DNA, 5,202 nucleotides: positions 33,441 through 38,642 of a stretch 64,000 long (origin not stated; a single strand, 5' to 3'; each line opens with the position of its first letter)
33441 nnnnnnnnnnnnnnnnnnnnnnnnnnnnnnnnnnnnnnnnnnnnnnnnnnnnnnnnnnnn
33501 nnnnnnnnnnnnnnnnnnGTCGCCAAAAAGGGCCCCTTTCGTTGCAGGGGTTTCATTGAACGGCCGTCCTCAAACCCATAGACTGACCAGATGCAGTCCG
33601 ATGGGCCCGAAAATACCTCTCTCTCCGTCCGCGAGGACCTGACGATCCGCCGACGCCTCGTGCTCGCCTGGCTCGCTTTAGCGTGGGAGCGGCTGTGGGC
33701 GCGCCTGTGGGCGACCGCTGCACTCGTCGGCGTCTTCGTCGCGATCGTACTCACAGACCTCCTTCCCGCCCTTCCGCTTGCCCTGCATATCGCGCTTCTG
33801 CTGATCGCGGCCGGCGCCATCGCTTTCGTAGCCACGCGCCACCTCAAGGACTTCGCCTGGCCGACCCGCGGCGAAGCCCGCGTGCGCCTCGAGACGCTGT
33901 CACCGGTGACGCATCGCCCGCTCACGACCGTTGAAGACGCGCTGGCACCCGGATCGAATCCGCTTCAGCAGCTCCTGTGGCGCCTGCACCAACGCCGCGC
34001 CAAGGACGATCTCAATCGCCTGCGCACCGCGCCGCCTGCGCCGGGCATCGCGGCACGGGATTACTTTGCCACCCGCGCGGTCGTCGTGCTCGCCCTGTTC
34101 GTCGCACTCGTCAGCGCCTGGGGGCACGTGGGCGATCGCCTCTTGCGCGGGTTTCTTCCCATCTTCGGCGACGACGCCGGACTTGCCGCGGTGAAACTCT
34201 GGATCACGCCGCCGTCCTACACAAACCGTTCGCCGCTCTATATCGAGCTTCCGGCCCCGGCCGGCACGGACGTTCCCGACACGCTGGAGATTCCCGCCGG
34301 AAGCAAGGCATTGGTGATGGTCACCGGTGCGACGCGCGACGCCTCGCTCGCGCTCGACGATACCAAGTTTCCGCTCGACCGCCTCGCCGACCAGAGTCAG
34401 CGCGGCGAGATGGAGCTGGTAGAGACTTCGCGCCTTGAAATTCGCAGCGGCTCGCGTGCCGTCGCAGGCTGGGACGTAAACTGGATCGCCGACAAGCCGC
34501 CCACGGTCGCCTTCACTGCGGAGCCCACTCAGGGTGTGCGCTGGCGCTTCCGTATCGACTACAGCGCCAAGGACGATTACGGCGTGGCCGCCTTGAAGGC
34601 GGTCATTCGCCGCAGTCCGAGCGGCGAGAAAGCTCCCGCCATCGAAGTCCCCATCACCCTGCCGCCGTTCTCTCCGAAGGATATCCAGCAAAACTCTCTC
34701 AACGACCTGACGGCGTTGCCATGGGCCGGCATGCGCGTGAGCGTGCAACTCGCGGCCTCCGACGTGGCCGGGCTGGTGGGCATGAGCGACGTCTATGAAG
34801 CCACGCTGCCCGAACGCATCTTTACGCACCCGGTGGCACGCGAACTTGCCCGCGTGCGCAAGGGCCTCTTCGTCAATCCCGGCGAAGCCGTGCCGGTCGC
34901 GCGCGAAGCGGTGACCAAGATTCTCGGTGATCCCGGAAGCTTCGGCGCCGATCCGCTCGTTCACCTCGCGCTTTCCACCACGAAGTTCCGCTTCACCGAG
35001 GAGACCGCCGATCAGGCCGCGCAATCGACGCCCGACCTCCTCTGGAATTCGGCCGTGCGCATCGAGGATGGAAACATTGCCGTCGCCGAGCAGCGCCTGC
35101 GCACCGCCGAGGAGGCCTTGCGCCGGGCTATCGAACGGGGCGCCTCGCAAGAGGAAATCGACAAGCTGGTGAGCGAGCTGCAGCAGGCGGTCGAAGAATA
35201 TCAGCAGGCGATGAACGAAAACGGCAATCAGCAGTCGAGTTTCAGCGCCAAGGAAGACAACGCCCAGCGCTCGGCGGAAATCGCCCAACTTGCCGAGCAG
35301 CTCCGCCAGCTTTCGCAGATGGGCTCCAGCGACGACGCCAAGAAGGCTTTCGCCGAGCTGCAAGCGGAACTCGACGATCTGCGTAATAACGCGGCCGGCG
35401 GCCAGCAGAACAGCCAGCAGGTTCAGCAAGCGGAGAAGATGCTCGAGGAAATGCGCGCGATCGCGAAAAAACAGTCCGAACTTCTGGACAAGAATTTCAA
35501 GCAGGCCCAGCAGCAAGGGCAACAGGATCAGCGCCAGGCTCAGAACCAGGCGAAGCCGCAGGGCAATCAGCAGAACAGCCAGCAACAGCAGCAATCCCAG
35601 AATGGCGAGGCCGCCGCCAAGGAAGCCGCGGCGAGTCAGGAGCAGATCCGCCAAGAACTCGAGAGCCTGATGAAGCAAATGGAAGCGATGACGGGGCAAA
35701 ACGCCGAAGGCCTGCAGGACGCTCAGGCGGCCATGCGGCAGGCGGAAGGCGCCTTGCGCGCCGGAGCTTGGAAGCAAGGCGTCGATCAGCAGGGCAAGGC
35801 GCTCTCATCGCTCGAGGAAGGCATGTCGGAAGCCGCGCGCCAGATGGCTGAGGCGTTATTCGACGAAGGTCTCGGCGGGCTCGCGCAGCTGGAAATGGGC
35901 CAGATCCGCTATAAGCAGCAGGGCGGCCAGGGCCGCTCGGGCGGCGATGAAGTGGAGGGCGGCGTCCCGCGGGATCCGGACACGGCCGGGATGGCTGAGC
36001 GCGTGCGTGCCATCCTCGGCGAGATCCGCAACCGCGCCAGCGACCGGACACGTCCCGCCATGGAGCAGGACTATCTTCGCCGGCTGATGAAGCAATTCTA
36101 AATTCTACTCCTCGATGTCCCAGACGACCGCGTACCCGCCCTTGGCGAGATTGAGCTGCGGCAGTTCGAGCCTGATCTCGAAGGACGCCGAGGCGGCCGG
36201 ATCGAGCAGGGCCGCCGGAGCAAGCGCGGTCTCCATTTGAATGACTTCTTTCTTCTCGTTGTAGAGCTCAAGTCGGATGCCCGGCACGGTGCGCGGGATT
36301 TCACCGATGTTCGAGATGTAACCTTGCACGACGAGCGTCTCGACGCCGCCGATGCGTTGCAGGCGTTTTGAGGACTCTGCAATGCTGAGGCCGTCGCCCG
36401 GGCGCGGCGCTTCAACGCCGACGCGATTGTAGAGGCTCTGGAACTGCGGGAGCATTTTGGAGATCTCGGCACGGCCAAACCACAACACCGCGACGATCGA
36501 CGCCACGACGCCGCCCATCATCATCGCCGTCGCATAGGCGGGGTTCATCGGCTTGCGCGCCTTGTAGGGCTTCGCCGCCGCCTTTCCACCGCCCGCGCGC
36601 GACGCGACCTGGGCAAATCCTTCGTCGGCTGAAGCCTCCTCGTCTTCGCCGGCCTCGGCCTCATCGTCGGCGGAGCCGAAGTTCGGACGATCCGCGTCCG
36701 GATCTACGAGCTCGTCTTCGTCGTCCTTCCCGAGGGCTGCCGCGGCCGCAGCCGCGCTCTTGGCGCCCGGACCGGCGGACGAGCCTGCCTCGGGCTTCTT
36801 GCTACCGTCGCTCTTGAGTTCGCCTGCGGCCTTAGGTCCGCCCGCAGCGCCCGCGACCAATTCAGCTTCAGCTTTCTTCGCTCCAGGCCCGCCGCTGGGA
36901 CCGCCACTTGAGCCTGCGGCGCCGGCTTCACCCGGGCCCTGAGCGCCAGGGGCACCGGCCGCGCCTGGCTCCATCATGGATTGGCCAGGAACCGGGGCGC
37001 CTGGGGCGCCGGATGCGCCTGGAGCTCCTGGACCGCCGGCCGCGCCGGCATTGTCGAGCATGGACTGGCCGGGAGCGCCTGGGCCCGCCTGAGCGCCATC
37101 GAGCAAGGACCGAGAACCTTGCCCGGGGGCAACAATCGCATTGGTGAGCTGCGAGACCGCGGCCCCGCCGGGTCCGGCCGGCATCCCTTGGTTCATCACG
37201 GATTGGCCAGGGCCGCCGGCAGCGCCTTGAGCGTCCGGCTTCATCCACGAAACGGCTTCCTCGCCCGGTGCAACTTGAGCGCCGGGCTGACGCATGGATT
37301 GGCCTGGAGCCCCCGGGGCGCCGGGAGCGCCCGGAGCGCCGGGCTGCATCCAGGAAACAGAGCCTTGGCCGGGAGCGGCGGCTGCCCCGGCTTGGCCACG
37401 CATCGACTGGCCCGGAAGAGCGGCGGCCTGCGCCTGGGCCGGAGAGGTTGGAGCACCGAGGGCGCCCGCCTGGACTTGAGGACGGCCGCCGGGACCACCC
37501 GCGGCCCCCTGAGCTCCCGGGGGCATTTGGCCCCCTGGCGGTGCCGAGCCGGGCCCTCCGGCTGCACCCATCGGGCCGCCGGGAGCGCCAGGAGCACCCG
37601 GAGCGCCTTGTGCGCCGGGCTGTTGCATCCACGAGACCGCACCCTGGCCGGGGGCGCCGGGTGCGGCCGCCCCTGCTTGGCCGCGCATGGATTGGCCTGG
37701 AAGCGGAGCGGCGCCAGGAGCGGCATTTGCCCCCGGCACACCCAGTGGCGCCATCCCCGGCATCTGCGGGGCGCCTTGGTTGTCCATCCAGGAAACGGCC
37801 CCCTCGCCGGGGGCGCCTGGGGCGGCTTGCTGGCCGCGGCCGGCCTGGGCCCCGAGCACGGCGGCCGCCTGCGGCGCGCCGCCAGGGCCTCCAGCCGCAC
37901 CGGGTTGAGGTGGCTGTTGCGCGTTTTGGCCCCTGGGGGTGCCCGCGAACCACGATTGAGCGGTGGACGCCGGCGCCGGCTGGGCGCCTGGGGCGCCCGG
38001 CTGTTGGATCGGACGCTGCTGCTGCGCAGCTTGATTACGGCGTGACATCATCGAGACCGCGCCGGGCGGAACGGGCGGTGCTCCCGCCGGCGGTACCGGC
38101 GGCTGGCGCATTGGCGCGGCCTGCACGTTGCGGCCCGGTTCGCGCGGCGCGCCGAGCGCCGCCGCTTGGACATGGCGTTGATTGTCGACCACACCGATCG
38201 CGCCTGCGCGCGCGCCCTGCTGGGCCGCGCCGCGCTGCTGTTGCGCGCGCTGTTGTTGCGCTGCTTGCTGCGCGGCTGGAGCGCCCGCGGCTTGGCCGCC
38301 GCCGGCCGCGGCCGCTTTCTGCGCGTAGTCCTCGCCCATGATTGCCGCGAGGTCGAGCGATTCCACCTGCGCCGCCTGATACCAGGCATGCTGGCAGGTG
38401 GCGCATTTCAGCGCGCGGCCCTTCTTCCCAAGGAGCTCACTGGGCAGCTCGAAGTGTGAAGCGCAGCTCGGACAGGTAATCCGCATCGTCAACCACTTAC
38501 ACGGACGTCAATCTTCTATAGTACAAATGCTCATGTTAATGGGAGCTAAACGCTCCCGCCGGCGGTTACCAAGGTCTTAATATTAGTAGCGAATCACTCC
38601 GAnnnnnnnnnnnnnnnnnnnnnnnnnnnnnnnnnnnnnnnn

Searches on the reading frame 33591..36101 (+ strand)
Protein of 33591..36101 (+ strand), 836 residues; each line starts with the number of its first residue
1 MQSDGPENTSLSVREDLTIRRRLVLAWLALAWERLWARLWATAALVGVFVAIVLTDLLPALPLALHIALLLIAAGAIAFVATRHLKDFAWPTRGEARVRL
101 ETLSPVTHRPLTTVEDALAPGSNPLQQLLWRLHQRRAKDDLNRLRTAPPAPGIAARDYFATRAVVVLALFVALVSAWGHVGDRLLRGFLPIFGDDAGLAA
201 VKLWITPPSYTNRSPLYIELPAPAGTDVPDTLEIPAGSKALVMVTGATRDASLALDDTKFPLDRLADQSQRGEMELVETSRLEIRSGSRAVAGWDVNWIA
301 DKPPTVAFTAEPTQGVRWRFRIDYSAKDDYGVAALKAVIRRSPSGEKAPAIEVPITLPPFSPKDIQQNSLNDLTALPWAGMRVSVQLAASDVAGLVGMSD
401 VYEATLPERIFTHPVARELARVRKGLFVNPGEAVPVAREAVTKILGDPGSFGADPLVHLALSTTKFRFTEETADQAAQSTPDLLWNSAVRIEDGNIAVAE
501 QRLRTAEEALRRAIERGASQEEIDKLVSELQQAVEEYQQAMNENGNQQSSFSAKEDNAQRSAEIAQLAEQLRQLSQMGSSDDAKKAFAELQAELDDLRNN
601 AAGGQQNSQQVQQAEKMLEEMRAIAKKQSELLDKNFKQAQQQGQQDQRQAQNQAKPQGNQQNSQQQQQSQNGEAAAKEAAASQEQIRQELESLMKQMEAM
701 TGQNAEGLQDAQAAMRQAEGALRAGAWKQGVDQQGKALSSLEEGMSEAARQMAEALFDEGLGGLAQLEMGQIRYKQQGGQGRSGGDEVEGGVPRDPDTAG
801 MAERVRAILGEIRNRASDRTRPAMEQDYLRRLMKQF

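Call 44: search_protein_families(library=pfam, proteins=[window:33591-36101:+], max_evalue=0.0001)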
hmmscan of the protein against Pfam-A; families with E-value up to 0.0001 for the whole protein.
window:33591-36101:+ (836 aa): 1 family
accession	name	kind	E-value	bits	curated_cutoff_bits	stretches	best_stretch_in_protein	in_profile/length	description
PF13779.11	DUF4175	-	1.9e-188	628.7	27.3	1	19-836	2-825/825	Domain of unknown function (DUF4175)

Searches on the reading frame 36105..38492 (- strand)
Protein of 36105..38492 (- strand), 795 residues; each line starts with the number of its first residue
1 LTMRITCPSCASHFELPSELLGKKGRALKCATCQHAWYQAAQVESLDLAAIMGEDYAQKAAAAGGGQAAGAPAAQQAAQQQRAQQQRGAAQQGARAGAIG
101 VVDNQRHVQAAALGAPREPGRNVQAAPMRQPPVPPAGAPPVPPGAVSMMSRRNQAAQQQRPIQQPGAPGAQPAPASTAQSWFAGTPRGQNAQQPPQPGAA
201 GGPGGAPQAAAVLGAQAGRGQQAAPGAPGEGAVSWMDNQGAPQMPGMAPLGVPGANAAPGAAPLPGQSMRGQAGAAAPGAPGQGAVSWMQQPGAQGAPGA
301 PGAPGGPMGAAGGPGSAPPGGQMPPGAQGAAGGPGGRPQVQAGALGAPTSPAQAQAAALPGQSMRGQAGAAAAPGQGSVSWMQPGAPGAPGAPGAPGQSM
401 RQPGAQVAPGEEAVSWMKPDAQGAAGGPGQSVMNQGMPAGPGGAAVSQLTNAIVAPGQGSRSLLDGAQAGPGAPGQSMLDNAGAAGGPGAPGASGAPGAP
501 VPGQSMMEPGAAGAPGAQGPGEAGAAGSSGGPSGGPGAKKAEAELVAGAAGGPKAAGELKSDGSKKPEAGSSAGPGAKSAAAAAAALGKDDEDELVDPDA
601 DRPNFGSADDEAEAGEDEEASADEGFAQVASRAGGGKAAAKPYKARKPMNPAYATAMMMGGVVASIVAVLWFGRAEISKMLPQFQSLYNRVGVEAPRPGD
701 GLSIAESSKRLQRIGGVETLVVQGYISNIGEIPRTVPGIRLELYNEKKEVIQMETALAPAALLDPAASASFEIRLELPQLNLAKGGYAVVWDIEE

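Call 44: search_protein_families(library=pfam, proteins=[window:36105-38492:-], max_evalue=0.0001)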
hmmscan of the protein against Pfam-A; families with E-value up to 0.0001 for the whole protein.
window:36105-38492:- (795 aa): 3 families
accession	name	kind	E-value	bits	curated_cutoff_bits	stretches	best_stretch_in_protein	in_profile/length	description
PF13717.11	Zn_ribbon_4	-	1.9e-11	44.1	30.3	1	3-37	1-35/36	zinc-ribbon domain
PF11906.13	DUF3426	-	1.5e-07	32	27.7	1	661-767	5-115/147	Protein of unknown function (DUF3426)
PF13719.11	Zn_ribbon_5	-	1.3e-05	25.3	29.3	1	3-35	1-33/37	zinc-ribbon domain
